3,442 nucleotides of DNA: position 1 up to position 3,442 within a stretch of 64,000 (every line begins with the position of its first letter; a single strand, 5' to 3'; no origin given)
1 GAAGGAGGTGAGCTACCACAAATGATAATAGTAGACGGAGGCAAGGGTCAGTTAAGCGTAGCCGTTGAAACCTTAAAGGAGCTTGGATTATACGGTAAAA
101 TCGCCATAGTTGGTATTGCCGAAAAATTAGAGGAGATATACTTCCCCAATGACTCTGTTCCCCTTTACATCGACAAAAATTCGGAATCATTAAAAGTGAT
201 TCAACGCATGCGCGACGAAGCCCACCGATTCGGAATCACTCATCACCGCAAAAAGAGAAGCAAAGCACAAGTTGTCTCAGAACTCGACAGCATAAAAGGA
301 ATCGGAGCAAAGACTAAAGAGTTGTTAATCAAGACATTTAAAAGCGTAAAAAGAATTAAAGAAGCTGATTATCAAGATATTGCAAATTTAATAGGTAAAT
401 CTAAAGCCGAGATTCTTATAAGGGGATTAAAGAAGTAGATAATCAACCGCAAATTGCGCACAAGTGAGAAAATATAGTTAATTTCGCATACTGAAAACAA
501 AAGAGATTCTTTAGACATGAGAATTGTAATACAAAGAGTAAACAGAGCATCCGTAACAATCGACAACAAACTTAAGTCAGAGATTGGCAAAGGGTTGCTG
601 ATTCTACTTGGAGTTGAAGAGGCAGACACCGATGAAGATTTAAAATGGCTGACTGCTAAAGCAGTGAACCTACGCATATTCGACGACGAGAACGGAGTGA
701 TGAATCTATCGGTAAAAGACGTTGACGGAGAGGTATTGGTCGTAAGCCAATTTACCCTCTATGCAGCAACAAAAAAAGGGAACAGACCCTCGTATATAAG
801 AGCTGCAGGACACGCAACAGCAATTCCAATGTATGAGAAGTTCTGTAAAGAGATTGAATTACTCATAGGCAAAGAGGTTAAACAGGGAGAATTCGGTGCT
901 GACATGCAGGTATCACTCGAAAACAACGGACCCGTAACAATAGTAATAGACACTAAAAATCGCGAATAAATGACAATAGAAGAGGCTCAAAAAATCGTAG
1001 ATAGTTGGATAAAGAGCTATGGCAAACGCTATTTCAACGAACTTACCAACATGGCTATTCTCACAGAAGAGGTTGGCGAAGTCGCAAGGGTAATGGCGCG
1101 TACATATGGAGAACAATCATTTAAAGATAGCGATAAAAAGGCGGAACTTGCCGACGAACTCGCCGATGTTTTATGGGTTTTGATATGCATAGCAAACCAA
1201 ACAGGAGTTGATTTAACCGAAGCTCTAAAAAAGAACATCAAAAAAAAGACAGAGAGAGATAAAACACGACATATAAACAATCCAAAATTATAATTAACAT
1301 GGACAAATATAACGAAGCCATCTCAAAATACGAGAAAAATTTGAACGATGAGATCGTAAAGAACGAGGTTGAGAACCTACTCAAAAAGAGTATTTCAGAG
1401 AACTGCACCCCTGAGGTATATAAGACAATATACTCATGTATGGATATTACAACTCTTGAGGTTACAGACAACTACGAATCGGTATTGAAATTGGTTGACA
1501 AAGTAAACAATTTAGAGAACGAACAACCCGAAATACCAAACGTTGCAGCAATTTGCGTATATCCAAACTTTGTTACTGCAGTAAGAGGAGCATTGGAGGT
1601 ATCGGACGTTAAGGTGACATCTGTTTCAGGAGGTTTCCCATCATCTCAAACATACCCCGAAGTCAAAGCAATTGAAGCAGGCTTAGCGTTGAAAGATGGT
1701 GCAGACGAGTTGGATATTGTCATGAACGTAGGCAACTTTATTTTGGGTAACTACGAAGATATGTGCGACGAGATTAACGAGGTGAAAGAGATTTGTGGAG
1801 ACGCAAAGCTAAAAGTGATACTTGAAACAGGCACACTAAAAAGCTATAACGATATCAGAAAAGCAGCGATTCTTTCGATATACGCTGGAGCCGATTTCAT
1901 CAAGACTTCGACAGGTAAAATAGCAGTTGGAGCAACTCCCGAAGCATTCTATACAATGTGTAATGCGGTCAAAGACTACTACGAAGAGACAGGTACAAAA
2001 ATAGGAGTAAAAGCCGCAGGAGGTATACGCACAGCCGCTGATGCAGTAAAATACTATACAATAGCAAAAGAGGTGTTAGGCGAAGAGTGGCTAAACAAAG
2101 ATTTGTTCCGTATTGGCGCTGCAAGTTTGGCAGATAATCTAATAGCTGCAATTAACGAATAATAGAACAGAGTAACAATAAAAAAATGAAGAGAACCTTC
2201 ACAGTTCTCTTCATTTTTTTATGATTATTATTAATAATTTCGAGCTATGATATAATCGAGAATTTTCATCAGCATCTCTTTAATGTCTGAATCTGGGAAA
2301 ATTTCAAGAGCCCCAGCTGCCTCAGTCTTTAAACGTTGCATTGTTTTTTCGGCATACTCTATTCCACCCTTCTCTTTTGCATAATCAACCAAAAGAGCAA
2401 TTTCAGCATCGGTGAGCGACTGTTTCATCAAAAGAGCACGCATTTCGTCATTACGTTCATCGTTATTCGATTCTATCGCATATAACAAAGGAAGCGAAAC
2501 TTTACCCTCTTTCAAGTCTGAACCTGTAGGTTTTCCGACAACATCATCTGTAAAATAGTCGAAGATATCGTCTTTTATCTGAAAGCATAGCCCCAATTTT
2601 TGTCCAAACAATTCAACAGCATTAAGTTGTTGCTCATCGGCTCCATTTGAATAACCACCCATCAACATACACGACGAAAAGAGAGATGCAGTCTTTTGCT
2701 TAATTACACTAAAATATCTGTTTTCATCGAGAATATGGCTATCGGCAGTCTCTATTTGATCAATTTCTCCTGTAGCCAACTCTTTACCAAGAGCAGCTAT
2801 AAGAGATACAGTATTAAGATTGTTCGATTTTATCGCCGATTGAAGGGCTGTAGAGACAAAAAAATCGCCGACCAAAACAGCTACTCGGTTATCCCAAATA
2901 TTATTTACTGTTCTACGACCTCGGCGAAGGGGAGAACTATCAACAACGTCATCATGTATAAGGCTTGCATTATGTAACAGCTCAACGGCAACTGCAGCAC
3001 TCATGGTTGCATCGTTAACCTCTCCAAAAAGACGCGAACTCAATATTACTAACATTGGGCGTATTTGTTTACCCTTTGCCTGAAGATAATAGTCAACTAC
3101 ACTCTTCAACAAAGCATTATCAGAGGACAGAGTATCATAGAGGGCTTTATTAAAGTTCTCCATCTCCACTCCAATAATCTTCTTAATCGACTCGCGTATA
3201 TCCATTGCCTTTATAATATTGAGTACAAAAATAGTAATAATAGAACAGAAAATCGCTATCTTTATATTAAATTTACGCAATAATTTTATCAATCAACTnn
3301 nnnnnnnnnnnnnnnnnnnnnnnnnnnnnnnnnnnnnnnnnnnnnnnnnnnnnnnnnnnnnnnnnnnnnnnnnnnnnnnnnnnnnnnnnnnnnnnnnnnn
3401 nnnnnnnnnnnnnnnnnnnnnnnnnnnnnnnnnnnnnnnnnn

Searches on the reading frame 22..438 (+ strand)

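Call 37: search_protein_families(library=pfam, proteins=[window:22-438:+], max_evalue=0.00001)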
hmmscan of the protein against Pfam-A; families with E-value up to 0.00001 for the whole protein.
window:22-438:+ (138 aa): 2 families
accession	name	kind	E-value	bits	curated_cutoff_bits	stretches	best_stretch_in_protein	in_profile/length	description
PF08459.17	UvrC_RNaseH_dom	-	7.2e-19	68.6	22.3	1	1-72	81-159/159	UvrC RNAse H endonuclease domain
PF14520.12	HHH_5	-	2.3e-08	34.8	27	1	86-138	2-57/57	Helix-hairpin-helix domain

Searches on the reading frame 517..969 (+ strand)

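Call 37: search_protein_families(library=pfam, proteins=[window:517-969:+], max_evalue=0.00001)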
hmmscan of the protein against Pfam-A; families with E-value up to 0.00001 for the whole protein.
window:517-969:+ (150 aa): 1 family
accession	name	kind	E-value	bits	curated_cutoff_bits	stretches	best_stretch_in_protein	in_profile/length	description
PF02580.21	Tyr_Deacylase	-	1.4e-60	204.3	25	1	2-145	1-144/144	D-Tyr-tRNA(Tyr) deacylase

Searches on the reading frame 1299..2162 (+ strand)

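Call 37: search_protein_families(library=pfam, proteins=[window:1299-2162:+], max_evalue=0.00001)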
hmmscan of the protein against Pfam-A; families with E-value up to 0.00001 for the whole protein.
window:1299-2162:+ (287 aa): 1 family
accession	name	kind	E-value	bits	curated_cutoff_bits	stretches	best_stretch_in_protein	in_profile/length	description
PF01791.15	DeoC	-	1.8e-21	77.2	23.8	1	75-250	33-212/229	DeoC/LacD family aldolase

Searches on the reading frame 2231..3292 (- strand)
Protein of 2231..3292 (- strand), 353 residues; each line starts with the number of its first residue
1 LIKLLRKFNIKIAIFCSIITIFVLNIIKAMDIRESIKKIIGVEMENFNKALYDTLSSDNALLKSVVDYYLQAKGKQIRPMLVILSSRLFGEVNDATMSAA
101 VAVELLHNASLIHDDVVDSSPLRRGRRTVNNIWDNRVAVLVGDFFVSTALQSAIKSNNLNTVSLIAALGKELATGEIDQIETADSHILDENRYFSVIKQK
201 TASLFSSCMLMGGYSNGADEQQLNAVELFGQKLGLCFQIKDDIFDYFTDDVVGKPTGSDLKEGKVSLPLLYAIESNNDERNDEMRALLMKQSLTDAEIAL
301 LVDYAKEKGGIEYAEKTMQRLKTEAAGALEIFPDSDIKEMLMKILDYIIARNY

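Call 37: search_protein_families(library=pfam, proteins=[window:2231-3292:-], max_evalue=0.00001)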
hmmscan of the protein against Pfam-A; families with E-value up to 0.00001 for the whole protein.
window:2231-3292:- (353 aa): 1 family
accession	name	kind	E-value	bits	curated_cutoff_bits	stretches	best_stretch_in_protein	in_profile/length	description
PF00348.22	polyprenyl_synt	-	1.8e-67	227.6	27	1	60-300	2-246/251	Polyprenyl synthetase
